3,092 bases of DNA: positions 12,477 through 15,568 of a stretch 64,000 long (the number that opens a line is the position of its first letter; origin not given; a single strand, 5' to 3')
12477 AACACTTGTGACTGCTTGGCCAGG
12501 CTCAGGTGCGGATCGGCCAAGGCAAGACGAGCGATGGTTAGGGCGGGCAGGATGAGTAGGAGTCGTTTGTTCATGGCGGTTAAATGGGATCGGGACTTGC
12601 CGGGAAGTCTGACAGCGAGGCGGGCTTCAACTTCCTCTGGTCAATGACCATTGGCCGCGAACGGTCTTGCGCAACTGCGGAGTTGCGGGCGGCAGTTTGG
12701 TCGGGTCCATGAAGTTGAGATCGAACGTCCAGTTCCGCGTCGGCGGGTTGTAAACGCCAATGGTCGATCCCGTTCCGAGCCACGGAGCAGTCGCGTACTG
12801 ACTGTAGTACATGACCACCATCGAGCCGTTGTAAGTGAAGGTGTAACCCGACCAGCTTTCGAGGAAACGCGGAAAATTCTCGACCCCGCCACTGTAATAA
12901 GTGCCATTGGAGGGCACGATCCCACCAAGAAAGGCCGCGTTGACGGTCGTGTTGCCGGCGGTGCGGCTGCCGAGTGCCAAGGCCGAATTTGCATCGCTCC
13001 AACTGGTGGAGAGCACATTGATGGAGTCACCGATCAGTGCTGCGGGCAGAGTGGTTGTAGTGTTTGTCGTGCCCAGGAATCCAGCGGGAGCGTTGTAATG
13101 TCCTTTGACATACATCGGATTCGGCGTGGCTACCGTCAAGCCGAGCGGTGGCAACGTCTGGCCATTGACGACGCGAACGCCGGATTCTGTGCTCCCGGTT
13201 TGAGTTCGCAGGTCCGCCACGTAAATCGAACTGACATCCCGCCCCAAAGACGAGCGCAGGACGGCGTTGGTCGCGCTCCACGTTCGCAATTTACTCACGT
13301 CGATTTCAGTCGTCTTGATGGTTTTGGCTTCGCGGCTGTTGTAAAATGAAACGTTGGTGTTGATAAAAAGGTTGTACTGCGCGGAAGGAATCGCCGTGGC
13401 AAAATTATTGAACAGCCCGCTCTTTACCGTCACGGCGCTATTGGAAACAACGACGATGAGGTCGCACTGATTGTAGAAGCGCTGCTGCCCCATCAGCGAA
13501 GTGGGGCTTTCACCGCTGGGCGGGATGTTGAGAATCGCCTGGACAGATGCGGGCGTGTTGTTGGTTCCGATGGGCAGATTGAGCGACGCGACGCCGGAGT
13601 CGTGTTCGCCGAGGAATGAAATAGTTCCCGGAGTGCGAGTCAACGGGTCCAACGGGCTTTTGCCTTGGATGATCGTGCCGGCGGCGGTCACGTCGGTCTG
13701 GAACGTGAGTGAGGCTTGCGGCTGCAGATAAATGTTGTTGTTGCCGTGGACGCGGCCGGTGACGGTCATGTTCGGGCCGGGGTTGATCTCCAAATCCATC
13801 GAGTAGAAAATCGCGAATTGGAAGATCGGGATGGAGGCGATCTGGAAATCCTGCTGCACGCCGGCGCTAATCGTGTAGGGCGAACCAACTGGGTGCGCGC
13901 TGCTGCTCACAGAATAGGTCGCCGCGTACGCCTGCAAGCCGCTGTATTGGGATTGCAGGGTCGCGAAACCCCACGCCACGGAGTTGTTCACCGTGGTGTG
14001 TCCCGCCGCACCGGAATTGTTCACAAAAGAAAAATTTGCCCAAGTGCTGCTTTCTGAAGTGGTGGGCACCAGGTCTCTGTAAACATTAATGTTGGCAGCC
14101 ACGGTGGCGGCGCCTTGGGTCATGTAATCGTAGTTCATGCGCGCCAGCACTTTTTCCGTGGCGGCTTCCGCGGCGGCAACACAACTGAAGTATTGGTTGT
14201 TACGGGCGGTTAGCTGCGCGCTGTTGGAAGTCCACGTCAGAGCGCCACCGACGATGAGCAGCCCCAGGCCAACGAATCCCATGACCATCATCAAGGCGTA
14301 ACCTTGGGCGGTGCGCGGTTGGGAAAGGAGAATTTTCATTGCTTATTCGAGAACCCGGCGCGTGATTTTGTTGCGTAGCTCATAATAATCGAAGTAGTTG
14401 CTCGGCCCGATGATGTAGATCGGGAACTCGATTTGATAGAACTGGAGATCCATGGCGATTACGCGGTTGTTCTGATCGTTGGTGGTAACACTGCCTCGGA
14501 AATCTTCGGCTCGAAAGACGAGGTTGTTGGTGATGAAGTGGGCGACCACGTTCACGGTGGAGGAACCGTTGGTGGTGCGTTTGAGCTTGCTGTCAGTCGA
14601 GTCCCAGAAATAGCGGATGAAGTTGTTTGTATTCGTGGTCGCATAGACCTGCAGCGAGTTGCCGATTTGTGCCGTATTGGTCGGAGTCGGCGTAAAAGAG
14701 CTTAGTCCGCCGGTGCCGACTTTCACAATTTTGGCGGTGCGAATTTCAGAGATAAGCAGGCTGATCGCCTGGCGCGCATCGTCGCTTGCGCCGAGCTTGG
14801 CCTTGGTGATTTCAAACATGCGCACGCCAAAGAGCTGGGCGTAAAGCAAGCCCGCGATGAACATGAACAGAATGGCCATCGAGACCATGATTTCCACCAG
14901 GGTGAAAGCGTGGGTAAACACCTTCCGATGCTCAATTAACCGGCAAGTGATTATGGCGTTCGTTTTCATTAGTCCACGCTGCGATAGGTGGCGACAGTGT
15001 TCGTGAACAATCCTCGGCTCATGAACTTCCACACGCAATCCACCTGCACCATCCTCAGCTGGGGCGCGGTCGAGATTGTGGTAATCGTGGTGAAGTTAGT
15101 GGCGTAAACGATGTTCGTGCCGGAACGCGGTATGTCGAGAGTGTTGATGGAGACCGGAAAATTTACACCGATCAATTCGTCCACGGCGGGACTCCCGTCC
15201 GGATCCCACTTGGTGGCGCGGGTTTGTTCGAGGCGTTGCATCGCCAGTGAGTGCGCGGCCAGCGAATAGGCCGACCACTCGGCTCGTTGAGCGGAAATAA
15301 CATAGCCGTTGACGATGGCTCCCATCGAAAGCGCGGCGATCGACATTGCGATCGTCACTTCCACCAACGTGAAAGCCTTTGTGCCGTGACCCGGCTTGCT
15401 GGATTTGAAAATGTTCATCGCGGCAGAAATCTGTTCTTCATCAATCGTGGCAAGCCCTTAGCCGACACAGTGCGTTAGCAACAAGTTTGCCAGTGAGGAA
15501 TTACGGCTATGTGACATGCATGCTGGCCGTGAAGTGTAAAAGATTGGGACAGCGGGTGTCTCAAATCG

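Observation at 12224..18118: Mirror-image pair of three-gene pseudopilin cassettes with no assembly machinery nearby (candidate uncharacterised pilus-like or tip-complex system)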

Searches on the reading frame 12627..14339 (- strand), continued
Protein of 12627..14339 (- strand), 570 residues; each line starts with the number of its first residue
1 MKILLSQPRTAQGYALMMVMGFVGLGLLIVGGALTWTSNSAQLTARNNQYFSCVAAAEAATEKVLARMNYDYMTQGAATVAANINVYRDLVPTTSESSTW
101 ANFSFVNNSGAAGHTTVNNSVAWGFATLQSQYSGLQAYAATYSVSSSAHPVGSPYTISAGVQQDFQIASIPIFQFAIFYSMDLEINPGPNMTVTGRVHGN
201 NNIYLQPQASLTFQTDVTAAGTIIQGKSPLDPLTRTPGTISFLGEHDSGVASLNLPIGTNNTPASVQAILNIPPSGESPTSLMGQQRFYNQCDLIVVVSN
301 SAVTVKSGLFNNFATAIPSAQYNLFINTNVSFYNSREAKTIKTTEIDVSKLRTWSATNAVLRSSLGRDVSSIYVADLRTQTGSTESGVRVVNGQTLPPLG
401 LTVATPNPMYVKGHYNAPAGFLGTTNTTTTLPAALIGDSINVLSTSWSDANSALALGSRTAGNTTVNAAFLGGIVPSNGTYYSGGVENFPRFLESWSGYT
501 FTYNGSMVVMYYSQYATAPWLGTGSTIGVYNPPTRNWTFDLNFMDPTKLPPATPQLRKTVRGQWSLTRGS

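Call 81: search_protein_families(library=pfam, proteins=[L025:11719-12294:+, L025:12296-14809:+, L025:14814-15476:+, L001:11747-12355:+, L028:14042-15385:+, L028:16672-18279:+, L044:5178-8480:+], max_evalue=0.01)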
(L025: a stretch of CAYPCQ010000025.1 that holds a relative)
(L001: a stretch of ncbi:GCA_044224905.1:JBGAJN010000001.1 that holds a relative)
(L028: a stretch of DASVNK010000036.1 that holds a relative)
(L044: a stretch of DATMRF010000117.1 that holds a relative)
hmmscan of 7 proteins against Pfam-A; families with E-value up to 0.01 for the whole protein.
L025:11719-12294:+ (191 aa): 0 families

L025:12296-14809:+ (837 aa): 7 families
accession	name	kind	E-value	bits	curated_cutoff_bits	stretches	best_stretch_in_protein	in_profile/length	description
PF02518.31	HATPase_c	-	2.2e-12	47.9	26.4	1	748-835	3-109/111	Histidine kinase-, DNA gyrase B-, and HSP90-like ATPase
PF00989.32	PAS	-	4.1e-08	33.7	22.6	1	509-596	4-92/113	PAS fold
PF08447.18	PAS_3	-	6.1e-07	30.1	25.6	1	530-612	3-88/89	PAS fold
PF07730.19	HisKA_3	-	7.2e-07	30.1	24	1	640-702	2-64/68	Histidine kinase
PF13426.13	PAS_9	-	2.4e-06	28.2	27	1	517-617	2-102/103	PAS domain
PF13188.13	PAS_8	-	5.3e-05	23.4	21.8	1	509-562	4-57/65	PAS domain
PF08448.16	PAS_4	-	0.0021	18.7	23.1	1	512-621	1-110/110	PAS fold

L025:14814-15476:+ (220 aa): 8 families
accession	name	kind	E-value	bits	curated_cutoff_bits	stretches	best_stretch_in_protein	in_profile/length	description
PF00072.30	Response_reg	-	2.4e-25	89.3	30.2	1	11-123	1-111/111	Response regulator receiver domain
PF00196.25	GerE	-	1.8e-19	69.6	23.5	1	158-211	2-55/57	Bacterial regulatory proteins, luxR family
PF08281.18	Sigma70_r4_2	-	9e-09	35.3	25.7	1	155-201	7-54/54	Sigma-70, region 4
PF04545.22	Sigma70_r4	-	0.00025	20.9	24.1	1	156-201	2-48/50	Sigma-70, region 4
PF13384.12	HTH_23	-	0.0004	20.6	24.6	1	165-197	9-41/50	Homeodomain-like domain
PF13412.12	HTH_24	-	0.0028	17.6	21.9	1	173-200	17-44/48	Winged helix-turn-helix DNA-binding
PF13518.12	HTH_28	-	0.0033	17.9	25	0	165-195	4-34/52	Helix-turn-helix domain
PF14493.12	HTH_40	-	0.0062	17.2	27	0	170-200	9-39/89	Helix-turn-helix domain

L001:11747-12355:+ (202 aa): 0 families

L028:14042-15385:+ (447 aa): 2 families
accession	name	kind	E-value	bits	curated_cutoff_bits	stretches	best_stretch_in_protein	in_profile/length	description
PF23981.1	DUF7305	-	3.5e-16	60.1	27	1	295-433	47-184/185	Domain of unknown function (DUF7305)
PF20597.4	pAdhesive_15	-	3.9e-06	27.4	23.8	1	164-422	34-251/254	Putative Ice-binding-like adhesive domain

L028:16672-18279:+ (535 aa): 1 family
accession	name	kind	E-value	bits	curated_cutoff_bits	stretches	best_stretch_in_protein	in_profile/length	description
PF23981.1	DUF7305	-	1.3e-19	71.2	27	1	370-519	38-183/185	Domain of unknown function (DUF7305)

L044:5178-8480:+ (1100 aa): 25 families
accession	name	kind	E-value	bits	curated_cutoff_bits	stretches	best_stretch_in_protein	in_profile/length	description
PF19077.6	Big_13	-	9.9e-30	103.5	27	5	781-808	72-100/102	Bacterial Ig-like domain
PF22352.2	K319L-like_PKD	-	1.4e-21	76.7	27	1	396-471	1-84/84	K319L-like, PKD domain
PF20164.4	GspA_SrpA_N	-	1.6e-21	77.3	27.4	0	782-811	85-114/117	GspA/SrpA SigLec-like domain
PF18911.6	PKD_4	-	4.9e-16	59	27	1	390-466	2-79/85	PKD domain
PF15418.12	DUF4625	-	5.4e-16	59.5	27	0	780-804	102-126/131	Domain of unknown function (DUF4625)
PF02494.22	HYR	-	2.1e-15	57.3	21.7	1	472-554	1-80/81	HYR domain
PF13750.12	Big_3_3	-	1e-14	54.9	27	0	869-892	15-145/157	Bacterial Ig-like domain (group 3)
PF07495.19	Y_Y_Y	-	7.3e-14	51.9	26.6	0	868-893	37-64/65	Y_Y_Y domain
PF00801.26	PKD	-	7.2e-12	45.6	23.5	1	395-467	4-78/80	PKD domain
PF12245.14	Big_3_2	-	2.2e-10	41.2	23.3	0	783-807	94-119/122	Bacterial Ig-like domain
PF17963.7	Big_9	-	2.3e-09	38.5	23.6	2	391-469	3-88/89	Bacterial Ig domain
PF16403.11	Bact_surface_Ig-like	-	2.5e-09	37.5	27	0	868-888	46-66/71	Bacterial surface protein, Ig-like domain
PF09136.16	Glucodextran_B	-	3.1e-09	37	27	0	612-634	55-77/83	Glucodextranase, domain B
PF08329.16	ChitinaseA_N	-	3e-08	33.8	21.2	0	698-727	82-111/133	Chitinase A, N-terminal domain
PF05345.18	He_PIG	-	1.1e-07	32.6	24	0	946-977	57-94/96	Putative Ig domain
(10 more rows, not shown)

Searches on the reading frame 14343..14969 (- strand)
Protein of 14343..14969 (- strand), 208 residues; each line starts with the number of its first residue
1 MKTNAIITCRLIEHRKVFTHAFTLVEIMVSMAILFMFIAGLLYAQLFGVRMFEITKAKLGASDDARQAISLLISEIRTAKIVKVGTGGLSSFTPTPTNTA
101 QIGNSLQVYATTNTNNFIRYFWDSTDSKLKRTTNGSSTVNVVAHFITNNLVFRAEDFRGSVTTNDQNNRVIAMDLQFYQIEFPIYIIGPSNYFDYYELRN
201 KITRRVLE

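Call 3: search_protein_families(library=ncbifam, proteins=[window:14343-14969:-], max_evalue=1)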
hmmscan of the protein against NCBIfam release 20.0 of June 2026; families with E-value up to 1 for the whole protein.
window:14343-14969:- (208 aa): 5 families
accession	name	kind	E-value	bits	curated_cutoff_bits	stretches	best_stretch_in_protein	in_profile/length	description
TIGR02599.1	TIGR02599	subfamily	0.0024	17.2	256.5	1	21-80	1-60/361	Verru_Chthon cassette protein C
TIGR02532.1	IV_pilin_GFxxxE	domain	0.015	15.2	16.3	1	20-34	2-16/24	prepilin-type N-terminal cleavage/methylation domain-containing protein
NF041013.1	T4P_ComGE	equivalog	0.017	15.2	49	1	21-42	5-26/83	competence type IV pilus minor pilin ComGE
NF006151.0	PRK08296.1-3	equivalog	0.049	12.1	693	1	123-201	132-212/604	hypothetical protein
NF041002.1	pilin_ComGF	equivalog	0.052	13.8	80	1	20-80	2-60/139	competence type IV pilus minor pilin ComGF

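Call 4: search_protein_families(library=pfam, proteins=[window:14343-14969:-], max_evalue=1)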
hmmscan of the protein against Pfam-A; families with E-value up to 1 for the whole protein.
window:14343-14969:- (208 aa): 1 family
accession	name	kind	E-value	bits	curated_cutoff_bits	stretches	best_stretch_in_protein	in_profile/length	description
PF07963.17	N_methyl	-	0.00016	21.5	21.2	1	20-42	5-27/27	Prokaryotic N-terminal methylation motif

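Call 11: search_protein_families(library=phrogs, proteins=[window:14343-14969:-], max_evalue=0.01)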
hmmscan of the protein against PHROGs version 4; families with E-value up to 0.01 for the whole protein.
window:14343-14969:- (208 aa): 0 families

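Call 74: search_solved_structures(query=A5, max_evalue=10)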
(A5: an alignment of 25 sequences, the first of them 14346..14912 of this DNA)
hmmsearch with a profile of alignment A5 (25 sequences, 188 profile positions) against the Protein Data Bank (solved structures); distinct sequences matched with E-value up to 10: 16.
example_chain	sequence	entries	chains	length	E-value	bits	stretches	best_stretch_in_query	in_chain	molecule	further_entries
1ddv_A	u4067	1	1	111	0.033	17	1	90-153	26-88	GLGF-DOMAIN PROTEIN HOMER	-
1ddw_A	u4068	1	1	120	0.038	16.8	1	90-153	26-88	GLGF-DOMAIN PROTEIN HOMER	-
9qux_A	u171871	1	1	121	0.04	16.7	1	90-153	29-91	Homer protein homolog 1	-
1i2h_A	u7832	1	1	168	0.082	15.7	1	90-153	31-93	PSD-ZIP45(HOMER-1C/VESL-1L)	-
2p8v_A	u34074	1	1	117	0.24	14.2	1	94-159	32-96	Homer protein homolog 3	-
1i7a_A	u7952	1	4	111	0.3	13.8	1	92-154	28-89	HOMER 2B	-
5zz9_A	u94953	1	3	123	0.33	13.7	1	92-154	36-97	Homer protein homolog 2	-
9xqn_A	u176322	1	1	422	0.73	12.6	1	34-126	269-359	Probable G-protein coupled receptor 75,Soluble cytochrome b562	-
8a2o_A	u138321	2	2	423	1.2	11.9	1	54-124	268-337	Adenosine receptor A2a,Soluble cytochrome b562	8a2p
9fup_A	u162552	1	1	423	1.2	11.9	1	54-124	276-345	Adenosine receptor A2a,Soluble cytochrome b562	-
5iu4_A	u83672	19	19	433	1.3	11.8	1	54-124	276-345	Adenosine receptor A2a,Soluble cytochrome b562,Adenosine receptor A2a | Adenosine receptor A2a,Soluble cytochrome b562,ADENOSINE RECEPTOR A2A SOLUBLE CYTOCHROME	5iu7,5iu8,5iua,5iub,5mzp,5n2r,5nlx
5mzj_A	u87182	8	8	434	1.3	11.8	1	54-124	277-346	Adenosine receptor A2a,Soluble cytochrome b562,Adenosine receptor A2a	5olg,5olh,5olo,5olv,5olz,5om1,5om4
7in1_A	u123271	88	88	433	1.3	11.8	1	54-124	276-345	Adenosine receptor A2a/Soluble cytochrome b562/Adenosine receptor A2a chimera | Adenosine receptor A2a/Soluble cytochrome b562/Adenosine receptor A2a chimera,So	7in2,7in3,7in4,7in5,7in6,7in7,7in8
8cu7_A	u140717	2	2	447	1.3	11.7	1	54-124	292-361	Adenosine receptor A2a,Soluble cytochrome b562 | Adenosine receptor A2a, soluble cytochrome b562 chimera,Soluble cytochrome b562,Adenosine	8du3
8cu6_A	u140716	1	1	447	1.4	11.7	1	54-124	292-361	Adenosine receptor A2a,Soluble cytochrome b562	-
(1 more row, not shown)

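Call 78: search_protein_families(library=ncbifam, alignment_id=A5, max_evalue=0.1)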
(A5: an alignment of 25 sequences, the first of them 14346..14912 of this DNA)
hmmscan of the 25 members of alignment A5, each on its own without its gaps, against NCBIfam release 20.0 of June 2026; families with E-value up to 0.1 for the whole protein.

A. member 1, window:14346-14912:- (189 aa): 5 families
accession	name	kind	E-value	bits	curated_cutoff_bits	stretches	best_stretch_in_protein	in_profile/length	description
TIGR02599.1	TIGR02599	subfamily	0.0036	16.6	256.5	1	2-61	1-60/361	Verru_Chthon cassette protein C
NF041013.1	T4P_ComGE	equivalog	0.018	15.1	49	1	2-23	5-26/83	competence type IV pilus minor pilin ComGE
TIGR02532.1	IV_pilin_GFxxxE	domain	0.02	14.7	16.3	1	2-15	3-16/24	prepilin-type N-terminal cleavage/methylation domain-containing protein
NF006151.0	PRK08296.1-3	equivalog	0.04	12.4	693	1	104-182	132-212/604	hypothetical protein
NF041002.1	pilin_ComGF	equivalog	0.067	13.4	80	1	1-61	2-60/139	competence type IV pilus minor pilin ComGF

B. families by the number of members that match (of 25 scanned): 20 families
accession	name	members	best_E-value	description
TIGR02532.1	IV_pilin_GFxxxE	16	5.9e-05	prepilin-type N-terminal cleavage/methylation domain-containing protein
NF041013.1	T4P_ComGE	9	0.0025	competence type IV pilus minor pilin ComGE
TIGR02599.1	TIGR02599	8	0.00014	Verru_Chthon cassette protein C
NF041002.1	pilin_ComGF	7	0.018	competence type IV pilus minor pilin ComGF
TIGR01707.1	gspI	5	0.008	type II secretion system minor pseudopilin GspI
NF006151.0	PRK08296.1-3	3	0.028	hypothetical protein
TIGR00887.1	2A0109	1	0.0022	phosphate:H+ symporter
NF009667.0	PRK13188.1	1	0.0054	bifunctional UDP-3-O-[3-hydroxymyristoyl] N-acetylglucosamine deacetylase/3-hydroxyacyl-ACP dehydratase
TIGR01708.2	typeII_sec_gspH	1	0.0073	type II secretion system minor pseudopilin GspH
NF033494.1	NSS_import_MetS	1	0.018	methionine/alanine import NSS transporter subunit MetS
NF007848.0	PRK10557.1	1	0.025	prepilin peptidase-dependent protein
TIGR04222.1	near_uncomplex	1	0.028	TIGR04222 domain-containing membrane protein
TIGR01643.1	YD_repeat_2x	1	0.041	YD repeat-containing protein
NF000168.2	ABCF_Msr_all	1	0.046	Msr family ABC-F type ribosomal protection protein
NF009627.0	PRK13149.1-1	1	0.047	H/ACA RNA-protein complex component Gar1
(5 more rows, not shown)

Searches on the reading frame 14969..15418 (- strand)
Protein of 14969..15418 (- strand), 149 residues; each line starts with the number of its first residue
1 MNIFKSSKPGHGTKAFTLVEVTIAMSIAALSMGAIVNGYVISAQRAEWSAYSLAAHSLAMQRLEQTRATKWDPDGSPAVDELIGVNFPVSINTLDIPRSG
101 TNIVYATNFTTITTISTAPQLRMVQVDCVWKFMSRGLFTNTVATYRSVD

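Call 3: search_protein_families(library=ncbifam, proteins=[window:14969-15418:-], max_evalue=1)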
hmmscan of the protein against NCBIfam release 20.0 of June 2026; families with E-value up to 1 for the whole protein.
window:14969-15418:- (149 aa): 4 families
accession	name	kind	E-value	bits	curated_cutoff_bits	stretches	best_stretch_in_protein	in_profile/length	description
TIGR02532.1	IV_pilin_GFxxxE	domain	0.0048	16.7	16.3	1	14-35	2-23/24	prepilin-type N-terminal cleavage/methylation domain-containing protein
TIGR01707.1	gspI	equivalog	0.03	14.8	44.35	1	16-64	2-50/101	type II secretion system minor pseudopilin GspI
TIGR02598.1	TIGR02598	subfamily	0.035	14.3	51.4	1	15-35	1-21/151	Verru_Chthon cassette protein B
NF041013.1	T4P_ComGE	equivalog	0.05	13.7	49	1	14-65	4-55/83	competence type IV pilus minor pilin ComGE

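Call 4: search_protein_families(library=pfam, proteins=[window:14969-15418:-], max_evalue=1)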
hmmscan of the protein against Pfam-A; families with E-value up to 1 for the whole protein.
window:14969-15418:- (149 aa): 1 family
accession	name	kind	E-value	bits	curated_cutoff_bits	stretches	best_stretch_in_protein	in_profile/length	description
PF07963.17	N_methyl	-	5.9e-05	22.9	21.2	1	14-35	5-26/27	Prokaryotic N-terminal methylation motif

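Call 11: search_protein_families(library=phrogs, proteins=[window:14969-15418:-], max_evalue=0.01)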
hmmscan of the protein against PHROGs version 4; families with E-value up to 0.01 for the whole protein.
window:14969-15418:- (149 aa): 0 families

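Call 73: search_solved_structures(query=A4, max_evalue=10)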
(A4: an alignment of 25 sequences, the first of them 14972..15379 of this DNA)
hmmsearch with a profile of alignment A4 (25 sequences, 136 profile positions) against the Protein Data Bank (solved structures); distinct sequences matched with E-value up to 10: 8.
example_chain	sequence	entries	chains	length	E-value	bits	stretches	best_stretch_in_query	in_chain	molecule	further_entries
1ay2_A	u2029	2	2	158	0.26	14.6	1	2-42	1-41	TYPE 4 PILIN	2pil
1oqw_A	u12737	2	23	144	0.36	14.2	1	2-71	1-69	Fimbrial protein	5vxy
4gyt_A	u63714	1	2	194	0.47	13.8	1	8-80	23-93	uncharacterized protein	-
8p3b_A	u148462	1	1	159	0.53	13.6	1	2-42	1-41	Fimbrial protein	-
2hi2_A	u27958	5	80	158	0.66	13.3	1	2-42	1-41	Fimbrial protein | PilA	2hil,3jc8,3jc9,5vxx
9egp_A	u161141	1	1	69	0.81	13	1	1-37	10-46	Geopilin domain 1 protein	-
3ez1_A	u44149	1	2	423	1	12.7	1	14-59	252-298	Aminotransferase MocR family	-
5kua_A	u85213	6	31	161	2.5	11.4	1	2-41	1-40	pilin | Neisseria meningitidis PilE variant SB-GATDH | Neisseria meningitidis PilE, SB-DATDH variant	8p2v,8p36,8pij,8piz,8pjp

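Call 77: search_protein_families(library=ncbifam, alignment_id=A4, max_evalue=0.1)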
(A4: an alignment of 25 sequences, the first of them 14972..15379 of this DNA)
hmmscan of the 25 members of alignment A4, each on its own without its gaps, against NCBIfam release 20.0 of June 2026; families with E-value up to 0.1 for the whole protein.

A. member 1, window:14972-15379:- (136 aa): 4 families
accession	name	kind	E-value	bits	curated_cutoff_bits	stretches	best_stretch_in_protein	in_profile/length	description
TIGR02532.1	IV_pilin_GFxxxE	domain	0.0058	16.4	16.3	1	2-22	3-23/24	prepilin-type N-terminal cleavage/methylation domain-containing protein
TIGR01707.1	gspI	equivalog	0.025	15.1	44.35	1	3-51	2-50/101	type II secretion system minor pseudopilin GspI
TIGR02598.1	TIGR02598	subfamily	0.028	14.6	51.4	1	2-22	1-21/151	Verru_Chthon cassette protein B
NF041013.1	T4P_ComGE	equivalog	0.096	12.8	49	0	1-52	4-55/83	competence type IV pilus minor pilin ComGE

B. families by the number of members that match (of 25 scanned): 17 families
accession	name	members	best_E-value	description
TIGR02532.1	IV_pilin_GFxxxE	14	0.00072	prepilin-type N-terminal cleavage/methylation domain-containing protein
TIGR01707.1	gspI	11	0.0019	type II secretion system minor pseudopilin GspI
TIGR01710.1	typeII_sec_gspG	5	0.0022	type II secretion system major pseudopilin GspG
TIGR02523.1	type_IV_pilV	4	8.5e-05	type IV pilus modification protein PilV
TIGR01708.2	typeII_sec_gspH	4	0.00011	type II secretion system minor pseudopilin GspH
NF047828.1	T3SSXpsI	4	0.0017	type II secretion system protein XpsI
NF041013.1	T4P_ComGE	4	0.013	competence type IV pilus minor pilin ComGE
NF007848.0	PRK10557.1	2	0.0072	prepilin peptidase-dependent protein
NF006253.0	PRK08395.1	2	0.021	fumarate hydratase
TIGR02598.1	TIGR02598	2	0.024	Verru_Chthon cassette protein B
NF038017.1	ABC_perm1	1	0.001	ABC transporter permease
NF011841.0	PRK15313.1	1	0.0057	intestinal colonization autotransporter adhesin MisL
NF007800.0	PRK10506.1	1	0.067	prepilin peptidase-dependent protein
NF041002.1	pilin_ComGF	1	0.071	competence type IV pilus minor pilin ComGF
NF041531.1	HrpV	1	0.094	HrpV family type III secretion system protein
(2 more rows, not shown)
